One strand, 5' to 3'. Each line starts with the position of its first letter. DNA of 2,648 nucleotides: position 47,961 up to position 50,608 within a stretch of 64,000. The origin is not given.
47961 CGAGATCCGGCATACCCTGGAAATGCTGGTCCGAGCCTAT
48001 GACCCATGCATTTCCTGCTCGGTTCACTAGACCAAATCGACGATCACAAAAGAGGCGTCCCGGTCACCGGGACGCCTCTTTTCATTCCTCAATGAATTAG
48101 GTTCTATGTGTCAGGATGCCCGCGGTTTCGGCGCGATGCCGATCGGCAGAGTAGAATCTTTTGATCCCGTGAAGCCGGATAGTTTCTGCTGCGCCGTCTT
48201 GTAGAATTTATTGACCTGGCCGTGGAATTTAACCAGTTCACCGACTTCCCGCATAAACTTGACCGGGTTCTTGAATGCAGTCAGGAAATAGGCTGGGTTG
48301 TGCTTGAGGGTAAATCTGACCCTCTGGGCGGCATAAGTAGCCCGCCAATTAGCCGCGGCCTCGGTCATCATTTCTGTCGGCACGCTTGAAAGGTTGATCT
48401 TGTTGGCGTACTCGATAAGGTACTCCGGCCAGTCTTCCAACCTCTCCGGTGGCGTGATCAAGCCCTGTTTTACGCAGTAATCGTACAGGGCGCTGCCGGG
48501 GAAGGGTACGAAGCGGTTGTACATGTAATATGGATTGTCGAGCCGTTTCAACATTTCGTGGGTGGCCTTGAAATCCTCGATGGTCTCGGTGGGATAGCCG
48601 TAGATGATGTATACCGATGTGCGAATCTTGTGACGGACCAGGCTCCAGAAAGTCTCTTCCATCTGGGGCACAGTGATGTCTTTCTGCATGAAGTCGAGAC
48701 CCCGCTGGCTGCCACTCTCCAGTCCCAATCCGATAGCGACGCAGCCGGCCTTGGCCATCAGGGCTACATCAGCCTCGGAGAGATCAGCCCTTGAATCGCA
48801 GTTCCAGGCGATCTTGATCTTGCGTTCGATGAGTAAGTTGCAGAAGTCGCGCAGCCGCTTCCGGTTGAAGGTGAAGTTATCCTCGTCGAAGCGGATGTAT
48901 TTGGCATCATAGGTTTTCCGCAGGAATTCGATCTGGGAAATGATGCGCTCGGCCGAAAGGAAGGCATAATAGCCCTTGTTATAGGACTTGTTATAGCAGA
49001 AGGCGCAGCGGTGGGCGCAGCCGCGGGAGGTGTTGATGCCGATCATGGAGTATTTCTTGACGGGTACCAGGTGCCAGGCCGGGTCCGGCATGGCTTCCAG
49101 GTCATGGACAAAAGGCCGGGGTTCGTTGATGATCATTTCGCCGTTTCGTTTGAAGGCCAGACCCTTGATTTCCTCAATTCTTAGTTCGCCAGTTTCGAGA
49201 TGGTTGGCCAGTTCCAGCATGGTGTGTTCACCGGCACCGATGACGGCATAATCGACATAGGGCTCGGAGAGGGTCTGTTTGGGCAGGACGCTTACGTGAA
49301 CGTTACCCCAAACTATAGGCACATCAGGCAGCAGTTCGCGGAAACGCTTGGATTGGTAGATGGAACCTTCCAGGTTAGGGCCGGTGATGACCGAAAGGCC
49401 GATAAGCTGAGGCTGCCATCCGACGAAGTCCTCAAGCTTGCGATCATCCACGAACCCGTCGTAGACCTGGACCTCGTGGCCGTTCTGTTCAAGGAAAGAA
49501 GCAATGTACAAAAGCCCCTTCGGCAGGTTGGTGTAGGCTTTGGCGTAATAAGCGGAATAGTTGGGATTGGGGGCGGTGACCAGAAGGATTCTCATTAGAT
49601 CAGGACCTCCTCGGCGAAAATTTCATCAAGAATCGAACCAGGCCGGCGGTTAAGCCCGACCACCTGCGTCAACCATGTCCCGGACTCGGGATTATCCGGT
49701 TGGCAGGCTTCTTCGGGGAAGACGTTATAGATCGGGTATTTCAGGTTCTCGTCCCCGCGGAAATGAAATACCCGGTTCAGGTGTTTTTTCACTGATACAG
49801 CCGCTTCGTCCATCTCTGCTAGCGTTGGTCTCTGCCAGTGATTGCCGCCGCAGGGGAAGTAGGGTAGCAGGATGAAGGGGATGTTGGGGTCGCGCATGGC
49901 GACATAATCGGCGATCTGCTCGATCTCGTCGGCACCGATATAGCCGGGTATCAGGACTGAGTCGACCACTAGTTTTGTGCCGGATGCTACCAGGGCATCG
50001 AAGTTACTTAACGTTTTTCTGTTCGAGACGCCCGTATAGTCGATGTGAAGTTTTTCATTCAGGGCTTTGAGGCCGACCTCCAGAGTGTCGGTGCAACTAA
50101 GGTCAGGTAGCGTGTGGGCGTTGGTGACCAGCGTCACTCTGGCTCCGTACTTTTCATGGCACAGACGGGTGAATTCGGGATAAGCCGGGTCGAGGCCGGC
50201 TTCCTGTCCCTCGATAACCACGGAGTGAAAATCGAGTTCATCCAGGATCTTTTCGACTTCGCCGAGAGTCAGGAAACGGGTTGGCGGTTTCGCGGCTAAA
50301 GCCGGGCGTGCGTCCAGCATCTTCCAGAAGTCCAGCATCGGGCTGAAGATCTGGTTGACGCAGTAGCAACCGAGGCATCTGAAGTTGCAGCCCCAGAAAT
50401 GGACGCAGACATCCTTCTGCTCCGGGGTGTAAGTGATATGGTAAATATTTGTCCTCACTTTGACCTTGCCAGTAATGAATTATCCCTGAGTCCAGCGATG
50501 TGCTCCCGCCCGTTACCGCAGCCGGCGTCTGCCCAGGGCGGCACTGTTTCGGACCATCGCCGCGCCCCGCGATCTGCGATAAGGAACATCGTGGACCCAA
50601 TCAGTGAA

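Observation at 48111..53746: rdhA-rdhB extended by a tightly coupled, uncharacterised radical-SAM / B12 / membrane-peptide module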

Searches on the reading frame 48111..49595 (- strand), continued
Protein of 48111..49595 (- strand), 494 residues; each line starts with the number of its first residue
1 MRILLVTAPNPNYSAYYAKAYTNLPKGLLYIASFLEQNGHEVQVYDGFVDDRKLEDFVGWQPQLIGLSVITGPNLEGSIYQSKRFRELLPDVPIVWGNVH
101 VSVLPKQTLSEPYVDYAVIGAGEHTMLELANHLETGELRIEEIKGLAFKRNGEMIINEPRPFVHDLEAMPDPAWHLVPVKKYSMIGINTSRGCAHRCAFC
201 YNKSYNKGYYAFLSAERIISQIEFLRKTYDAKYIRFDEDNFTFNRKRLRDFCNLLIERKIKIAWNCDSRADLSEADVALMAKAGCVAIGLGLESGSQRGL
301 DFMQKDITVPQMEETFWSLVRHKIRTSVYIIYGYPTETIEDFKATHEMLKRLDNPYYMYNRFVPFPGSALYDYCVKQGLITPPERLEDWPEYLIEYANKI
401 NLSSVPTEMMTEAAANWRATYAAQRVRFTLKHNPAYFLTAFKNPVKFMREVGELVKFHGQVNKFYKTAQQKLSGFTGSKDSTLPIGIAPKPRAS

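Call 47: find_encoding_contigs(protein=P0199, flank=8000, max_places=1)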
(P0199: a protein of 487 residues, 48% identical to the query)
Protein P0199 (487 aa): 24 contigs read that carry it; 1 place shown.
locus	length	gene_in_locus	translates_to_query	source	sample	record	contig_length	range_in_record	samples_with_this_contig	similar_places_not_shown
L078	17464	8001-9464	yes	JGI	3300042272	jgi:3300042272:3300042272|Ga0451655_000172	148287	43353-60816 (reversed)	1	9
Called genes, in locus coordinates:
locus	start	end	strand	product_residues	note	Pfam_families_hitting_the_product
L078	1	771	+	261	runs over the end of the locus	PF12838:Fer4_7, PF13187:Fer4_9 (weak), PF13237:Fer4_10 (weak), PF13247:Fer4_11, PF12838:Fer4_7 (weak), PF12797:Fer4_2 (weak), PF12837:Fer4_6 (weak), PF00037:Fer4 (weak), +4 more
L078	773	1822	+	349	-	PF01058:Oxidored_q6, PF14720:NiFe_hyd_SSU_C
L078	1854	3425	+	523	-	PF27537:HoxH, PF00374:NiFeSe_Hases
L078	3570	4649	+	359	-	PF02540:NAD_synthase (weak), PF03054:tRNA_Me_trans, PF06508:QueC (faint), PF20259:tRNA_Me_trans_M, PF20258:tRNA_Me_trans_C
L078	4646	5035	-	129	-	PF01042:Ribonuc_L-PSP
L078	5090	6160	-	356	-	PF04055:Radical_SAM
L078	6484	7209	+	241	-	PF01902:Diphthami_syn_2_N, PF28410:Diphthami_syn_2_C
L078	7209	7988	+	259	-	PF04055:Radical_SAM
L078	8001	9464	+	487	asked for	PF02310:B12-binding, PF04055:Radical_SAM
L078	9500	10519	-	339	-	PF00106:adh_short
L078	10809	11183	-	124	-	PF00072:Response_reg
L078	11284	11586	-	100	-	PF02426:MIase (weak)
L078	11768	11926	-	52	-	-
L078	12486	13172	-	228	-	PF02660:G3P_acyltransf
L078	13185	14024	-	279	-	PF02811:PHP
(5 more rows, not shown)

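Call 75: search_solved_structures(query=window:48111-49595:-, max_evalue=0.001)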
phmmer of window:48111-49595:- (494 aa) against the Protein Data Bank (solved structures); distinct sequences matched with E-value up to 0.001: 5.
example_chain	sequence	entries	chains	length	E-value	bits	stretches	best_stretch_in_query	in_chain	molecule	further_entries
6fd2_B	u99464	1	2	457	6.2e-14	54.8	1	173-381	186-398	Putative apramycin biosynthetic oxidoreductase 4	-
9ccb_A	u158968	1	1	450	7e-13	51.3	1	84-373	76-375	Radical SAM core domain-containing protein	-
9n1b_A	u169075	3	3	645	1.2e-11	47.2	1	120-258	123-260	Radical SAM protein | Radical SAM enzyme CysS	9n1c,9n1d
5ul2_A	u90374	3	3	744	3.8e-09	38.9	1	47-272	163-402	OxsB protein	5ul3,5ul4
6wte_A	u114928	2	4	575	2.4e-05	26.4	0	25-137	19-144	B12-binding domain-containing protein | Tryptophan-C2-methyltransferase containing B12-binding domain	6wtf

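Call 78: search_protein_families(library=ncbifam, proteins=[L077:13090-15246:+], max_evalue=0.00001)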
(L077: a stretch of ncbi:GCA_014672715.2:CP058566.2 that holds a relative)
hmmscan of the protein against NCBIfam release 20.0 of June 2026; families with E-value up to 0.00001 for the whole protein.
L077:13090-15246:+ (718 aa): 16 families
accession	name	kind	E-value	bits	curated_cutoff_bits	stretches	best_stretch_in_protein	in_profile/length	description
TIGR03975.1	rSAM_ocin_1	subfamily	2.3e-28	99.1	281.85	1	170-514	112-459/606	RiPP maturation radical SAM C-methyltransferase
TIGR04072.2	rSAM_ladder_B12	equivalog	1.7e-25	89.5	360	1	215-484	97-348/443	lipid biosynthesis B12-binding/radical SAM protein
TIGR04479.1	bcpD_PhpK_rSAM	subfamily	7.3e-24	84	600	1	164-485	85-409/504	PhpK family radical SAM P-methyltransferase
NF050148.1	rSAM_ApyD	equivalog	4.8e-23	81.4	750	1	177-484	65-365/645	RiPP biosynthesis radical SAM protein ApyD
TIGR04385.1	B12_rSAM_cofa1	equivalog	1.2e-16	61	450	1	207-485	90-364/438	B12 lower ligand biosynthesis radical SAM protein BzaD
TIGR03471.1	HpnJ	equivalog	5.9e-16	58.4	577.6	1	262-483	135-363/472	hopanoid biosynthesis associated radical SAM protein HpnJ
TIGR02026.1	BchE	equivalog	8.6e-16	57.9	481.35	1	175-480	52-360/497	magnesium-protoporphyrin IX monomethyl ester anaerobic oxidative cyclase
TIGR04013.1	B12_SAM_MJ_1487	hypoth_equivalog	2.3e-15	56.3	251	1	418-484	266-332/382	TIGR04013 family B12-binding domain/radical SAM domain-containing protein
NF038361.1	rSAM_Sden_1168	equivalog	3.1e-11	42.6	575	1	175-484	129-450/560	Sden_1168 family B12-binding radical SAM P-methyltransferase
TIGR04190.1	B12_SAM_Ta0216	equivalog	3.6e-11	42.4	500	1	203-485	96-394/554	TIGR04190 family B12-binding domain/radical SAM domain protein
TIGR04367.1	HpnR_B12_rSAM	equivalog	9.7e-11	40.9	650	1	177-448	51-316/490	hopanoid C-3 methylase HpnR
TIGR04014.1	B12_SAM_MJ_0865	equivalog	1.6e-10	40.4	360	1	216-484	68-335/434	methyl-coenzyme M reductase glutamine C-methyltransferase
TIGR03859.1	PQQ_PqqD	equivalog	5.8e-08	32.5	46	1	663-712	30-78/81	pyrroloquinoline quinone biosynthesis peptide chaperone PqqD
NF040542.1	rSAM_RCCLKC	equivalog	4e-07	29.5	450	1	186-485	48-350/423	arsinothricin biosynthesis radical SAM protein ArsL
TIGR04428.1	B12_rSAM_trp_MT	equivalog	4.6e-07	28.6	500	1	318-480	218-393/558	tryptophan 2-C-methyltransferase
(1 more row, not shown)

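Call 96: find_encoding_contigs(protein=P0177, flank=7000, max_places=1)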
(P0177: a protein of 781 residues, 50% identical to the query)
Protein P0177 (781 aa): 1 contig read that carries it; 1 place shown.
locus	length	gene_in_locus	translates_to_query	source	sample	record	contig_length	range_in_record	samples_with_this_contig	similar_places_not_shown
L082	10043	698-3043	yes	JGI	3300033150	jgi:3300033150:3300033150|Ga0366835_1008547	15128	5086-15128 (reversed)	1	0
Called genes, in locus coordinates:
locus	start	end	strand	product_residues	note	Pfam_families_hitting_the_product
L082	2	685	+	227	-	?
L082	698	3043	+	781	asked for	PF02310:B12-binding, PF04055:Radical_SAM, PF00512:HisKA, PF02518:HATPase_c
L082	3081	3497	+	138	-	PF00072:Response_reg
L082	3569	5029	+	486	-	PF13486:Dehalogenase (weak), PF12838:Fer4_7 (weak)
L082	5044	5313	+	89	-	PF27193:VcrB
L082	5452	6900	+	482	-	PF13486:Dehalogenase, PF13237:Fer4_10 (faint), PF12838:Fer4_7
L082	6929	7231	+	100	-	PF27193:VcrB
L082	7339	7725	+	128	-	-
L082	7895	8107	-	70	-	-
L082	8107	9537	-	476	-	PF01406:tRNA-synt_1e, PF01921:tRNA-synt_1f (faint), PF09334:tRNA-synt_1g, PF00133:tRNA-synt_1 (weak), PF09190:DALR_2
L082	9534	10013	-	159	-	PF02542:YgbB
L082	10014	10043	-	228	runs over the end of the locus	PF01128:IspD, PF12804:NTP_transf_3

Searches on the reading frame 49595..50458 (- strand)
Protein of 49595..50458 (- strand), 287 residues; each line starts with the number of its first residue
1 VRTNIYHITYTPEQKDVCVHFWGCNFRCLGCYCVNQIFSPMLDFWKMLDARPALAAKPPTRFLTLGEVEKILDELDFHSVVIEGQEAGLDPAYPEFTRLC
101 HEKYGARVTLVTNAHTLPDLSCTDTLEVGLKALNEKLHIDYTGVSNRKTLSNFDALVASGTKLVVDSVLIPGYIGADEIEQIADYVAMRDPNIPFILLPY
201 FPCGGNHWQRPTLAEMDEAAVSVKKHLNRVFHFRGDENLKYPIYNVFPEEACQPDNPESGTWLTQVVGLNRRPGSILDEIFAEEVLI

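Call 3: search_protein_families(library=pfam, proteins=[window:49595-50458:-], max_evalue=0.1)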
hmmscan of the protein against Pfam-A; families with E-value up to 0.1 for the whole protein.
window:49595-50458:- (287 aa): 1 family
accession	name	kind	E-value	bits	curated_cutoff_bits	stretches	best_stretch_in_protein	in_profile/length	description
PF04055.27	Radical_SAM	-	6.4e-12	46.4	29.5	1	22-185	5-165/166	Radical SAM superfamily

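Call 4: search_protein_families(library=ncbifam, proteins=[window:49595-50458:-], max_evalue=0.1)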
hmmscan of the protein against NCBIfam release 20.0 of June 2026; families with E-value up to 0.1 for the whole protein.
window:49595-50458:- (287 aa): 14 families
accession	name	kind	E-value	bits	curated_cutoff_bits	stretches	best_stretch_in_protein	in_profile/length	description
NF048010.1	SfplDhtActHpsHDes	equivalog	1.9e-08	33.5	430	1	121-208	181-271/298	(2S)-3-sulfopropanediol dehydratase activating enzyme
NF008356.0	PRK11145.1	equivalog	2.6e-08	33.4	375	1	120-210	121-212/246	pyruvate formate lyase 1-activating protein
TIGR02494.1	PFLE_PFLC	subfamily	3.9e-08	32.9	174.35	1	120-223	172-277/293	glycyl-radical enzyme activating protein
TIGR02493.1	PFLA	equivalog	3.9e-07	29.7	231.75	1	18-212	19-209/235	pyruvate formate-lyase-activating protein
NF043069.1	T4HPD_activ_SAM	equivalog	5.9e-07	29.1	425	1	122-212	174-265/299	trans-4-hydroxy-L-proline dehydratase activase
NF033719.1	ind_deCO2_activ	equivalog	9.3e-07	28.4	425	1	95-210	149-268/302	indoleacetate decarboxylase activase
TIGR04041.1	activase_YjjW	hypoth_equivalog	1.2e-06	28.1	250.2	1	121-216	158-258/276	YjjW family glycine radical enzyme activase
NF033717.2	HPDL_rSAM_activ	equivalog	5.3e-06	25.9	420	1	128-210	187-271/311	4-hydroxyphenylacetate decarboxylase activase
TIGR02666.1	moaA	equivalog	4.2e-05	22.7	284.05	1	24-229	20-222/336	GTP 3',8-cyclase MoaA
TIGR04003.1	rSAM_BssD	equivalog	4.8e-05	22.7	496.45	1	120-189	177-247/314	[benzylsuccinate synthase]-activating enzyme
NF048008.1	SfplDhtActHpfHKleb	equivalog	6.7e-05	22.3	500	1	120-187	175-243/308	(2S)-3-sulfopropanediol dehydratase activating enzyme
TIGR04395.1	cutC_activ_rSAM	equivalog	0.00073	18.9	360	1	123-210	181-272/309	choline TMA-lyase-activating enzyme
NF038283.1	viperin_w_prok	equivalog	0.035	13.3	180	1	20-119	7-97/281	viperin family antiviral radical SAM protein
TIGR02495.1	NrdG2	equivalog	0.079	12.3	131.15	0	15-39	17-39/193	anaerobic ribonucleoside-triphosphate reductase activating protein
